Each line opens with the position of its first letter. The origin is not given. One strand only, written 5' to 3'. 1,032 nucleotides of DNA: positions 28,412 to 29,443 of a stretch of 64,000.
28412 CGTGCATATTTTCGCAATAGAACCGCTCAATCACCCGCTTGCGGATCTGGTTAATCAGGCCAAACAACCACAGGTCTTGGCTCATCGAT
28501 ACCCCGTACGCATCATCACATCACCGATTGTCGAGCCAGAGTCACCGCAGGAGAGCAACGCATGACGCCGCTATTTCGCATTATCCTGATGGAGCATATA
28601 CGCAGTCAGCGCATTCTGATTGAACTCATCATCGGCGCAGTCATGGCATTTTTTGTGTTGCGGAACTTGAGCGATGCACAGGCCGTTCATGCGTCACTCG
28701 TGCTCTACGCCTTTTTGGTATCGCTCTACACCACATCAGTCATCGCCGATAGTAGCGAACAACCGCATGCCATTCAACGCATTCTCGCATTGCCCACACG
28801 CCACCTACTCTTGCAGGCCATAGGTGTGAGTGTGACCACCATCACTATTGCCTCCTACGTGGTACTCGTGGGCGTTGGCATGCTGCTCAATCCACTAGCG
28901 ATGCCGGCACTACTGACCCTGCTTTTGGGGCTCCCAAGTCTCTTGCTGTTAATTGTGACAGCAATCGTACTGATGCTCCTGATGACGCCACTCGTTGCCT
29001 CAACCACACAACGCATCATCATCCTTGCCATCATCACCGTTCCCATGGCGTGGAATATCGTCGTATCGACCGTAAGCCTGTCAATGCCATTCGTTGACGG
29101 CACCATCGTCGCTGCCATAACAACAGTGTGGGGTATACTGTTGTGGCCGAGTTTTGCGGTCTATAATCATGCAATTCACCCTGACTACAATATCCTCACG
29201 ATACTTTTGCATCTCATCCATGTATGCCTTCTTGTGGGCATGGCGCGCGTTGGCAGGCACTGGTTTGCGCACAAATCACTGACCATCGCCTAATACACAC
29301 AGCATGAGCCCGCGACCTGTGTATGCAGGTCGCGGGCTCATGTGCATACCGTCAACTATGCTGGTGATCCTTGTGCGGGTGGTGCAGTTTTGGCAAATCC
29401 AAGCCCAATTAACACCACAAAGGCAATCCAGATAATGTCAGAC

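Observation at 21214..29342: Eight-gene operon: stripped-down group-4 [NiFe]-hydrogenase / complex-I-like module with no NuoC or NuoI partner, followed directly by an ABC pair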

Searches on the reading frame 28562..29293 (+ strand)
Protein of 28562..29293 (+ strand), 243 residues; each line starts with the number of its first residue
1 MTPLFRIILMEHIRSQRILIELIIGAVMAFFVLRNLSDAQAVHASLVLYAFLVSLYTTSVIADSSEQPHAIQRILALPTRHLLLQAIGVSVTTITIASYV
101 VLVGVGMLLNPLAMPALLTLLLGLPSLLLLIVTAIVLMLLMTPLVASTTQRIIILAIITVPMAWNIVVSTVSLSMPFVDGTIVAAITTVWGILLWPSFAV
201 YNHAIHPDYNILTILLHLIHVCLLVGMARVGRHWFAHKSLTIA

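Call 3: search_protein_families(library=pfam, proteins=[window:28562-29293:+], max_evalue=0.1)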
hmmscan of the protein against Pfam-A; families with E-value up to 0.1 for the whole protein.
window:28562-29293:+ (243 aa): 0 families

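Call 4: search_protein_families(library=ncbifam, proteins=[window:28562-29293:+], max_evalue=0.1)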
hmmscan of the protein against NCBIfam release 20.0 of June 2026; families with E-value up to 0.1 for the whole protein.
window:28562-29293:+ (243 aa): 0 families

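Call 36: search_solved_structures(query=A7, max_evalue=10, show_alignments=1)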
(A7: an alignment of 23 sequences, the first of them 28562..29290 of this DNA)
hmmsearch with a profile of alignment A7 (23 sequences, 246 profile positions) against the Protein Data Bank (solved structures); distinct sequences matched with E-value up to 10: 2.
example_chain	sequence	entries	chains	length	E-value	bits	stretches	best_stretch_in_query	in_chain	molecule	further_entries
9kc5_Z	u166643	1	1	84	0.53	12.8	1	125-168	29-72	Psa28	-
3k86_A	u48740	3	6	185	1.5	11.4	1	39-97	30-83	Chlorophenol-4-monooxygenase component 1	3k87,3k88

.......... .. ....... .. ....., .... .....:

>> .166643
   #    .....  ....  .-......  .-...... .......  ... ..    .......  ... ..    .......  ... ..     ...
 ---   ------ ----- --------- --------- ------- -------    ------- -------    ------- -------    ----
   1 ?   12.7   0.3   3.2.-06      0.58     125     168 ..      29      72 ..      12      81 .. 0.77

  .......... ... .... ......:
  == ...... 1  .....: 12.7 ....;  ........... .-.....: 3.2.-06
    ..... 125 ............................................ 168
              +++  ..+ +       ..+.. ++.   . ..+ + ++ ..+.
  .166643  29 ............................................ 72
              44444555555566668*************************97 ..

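Call 37: search_protein_families(library=pfam, alignment_id=A7, max_evalue=1)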
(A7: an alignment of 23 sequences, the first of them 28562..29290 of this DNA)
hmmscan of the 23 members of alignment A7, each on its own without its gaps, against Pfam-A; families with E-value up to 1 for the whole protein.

A. member 1, window:28562-29290:+ (243 aa): 0 families

B. families by the number of members that match (of 23 scanned): 4 families
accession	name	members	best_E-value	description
PF02285.20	COX8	1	0.12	Cytochrome oxidase c subunit VIII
PF06298.16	PsbY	1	0.15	Photosystem II protein Y (PsbY)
PF14377.11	UBM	1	0.23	Ubiquitin binding region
PF11683.13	DUF3278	1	0.73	Protein of unknown function (DUF3278)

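Call 69: search_protein_families(library=ncbifam, alignment_id=A7, max_evalue=1)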
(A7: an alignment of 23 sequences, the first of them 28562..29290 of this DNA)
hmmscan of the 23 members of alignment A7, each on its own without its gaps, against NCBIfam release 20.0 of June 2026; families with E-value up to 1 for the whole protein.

A. member 1, window:28562-29290:+ (243 aa): 0 families

B. families by the number of members that match (of 23 scanned): 5 families
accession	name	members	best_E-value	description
NF002210.0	PRK01100.1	1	0.0012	accessory gene regulator ArgB-like protein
NF004191.0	PRK05646.1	1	0.16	lipid A biosynthesis lauroyl acyltransferase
TIGR04143.1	VPxxxP_CTERM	1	0.25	VPXXXP-CTERM sorting domain-containing protein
NF004923.0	PRK06280.1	1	0.33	hypothetical protein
TIGR02901.1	QoxD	1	0.35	cytochrome aa3 quinol oxidase subunit IV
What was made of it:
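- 28562..29293 (+): 243-aa polytopic membrane protein, the presumed permease partner. Translationally coupled by a 4-nt overlap. The least conserved gene of the cluster. No Pfam, NCBIfam or PDB match (calls 36, 37, 69).
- On ABC-2-type exporter: No Pfam, NCBIfam or PDB match for any of 23 members (calls 36, 37, 69)
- Closest known: ABC-2-type exporters. Different: The membrane partner matches no ABC-2 permease model (calls 37, 69).
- Tried and rejected: Pfam and NCBIfam scans of permease orthologues were empty (calls 37, 69).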
